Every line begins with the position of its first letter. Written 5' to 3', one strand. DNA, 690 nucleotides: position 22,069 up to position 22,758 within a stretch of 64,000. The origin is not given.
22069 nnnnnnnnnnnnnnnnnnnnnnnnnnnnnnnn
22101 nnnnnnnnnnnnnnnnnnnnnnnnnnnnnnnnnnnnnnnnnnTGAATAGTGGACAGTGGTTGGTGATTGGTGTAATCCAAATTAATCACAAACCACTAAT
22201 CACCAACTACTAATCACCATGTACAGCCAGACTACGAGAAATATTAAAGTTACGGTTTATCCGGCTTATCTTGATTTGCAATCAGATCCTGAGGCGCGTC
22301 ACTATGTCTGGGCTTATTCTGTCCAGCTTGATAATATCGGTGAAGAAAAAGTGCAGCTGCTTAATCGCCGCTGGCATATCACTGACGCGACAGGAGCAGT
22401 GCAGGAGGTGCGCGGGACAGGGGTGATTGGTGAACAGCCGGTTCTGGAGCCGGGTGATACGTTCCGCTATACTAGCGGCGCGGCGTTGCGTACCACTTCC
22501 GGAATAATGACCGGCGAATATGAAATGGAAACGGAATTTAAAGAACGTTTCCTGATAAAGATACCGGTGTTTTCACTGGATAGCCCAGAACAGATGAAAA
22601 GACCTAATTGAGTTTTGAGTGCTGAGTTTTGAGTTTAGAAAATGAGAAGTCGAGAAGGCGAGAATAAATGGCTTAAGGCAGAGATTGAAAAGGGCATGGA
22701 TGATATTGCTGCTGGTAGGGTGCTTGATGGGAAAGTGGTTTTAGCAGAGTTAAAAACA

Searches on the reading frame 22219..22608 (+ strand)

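Call 3: search_protein_families(library=pfam, proteins=[window:22219-22608:+], max_evalue=0.01)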
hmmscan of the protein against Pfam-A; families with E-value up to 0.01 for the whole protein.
window:22219-22608:+ (130 aa): 1 family
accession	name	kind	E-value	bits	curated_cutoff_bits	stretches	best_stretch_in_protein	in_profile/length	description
PF04379.20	DUF525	-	7.1e-35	119.6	27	1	21-104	3-86/87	ApaG domain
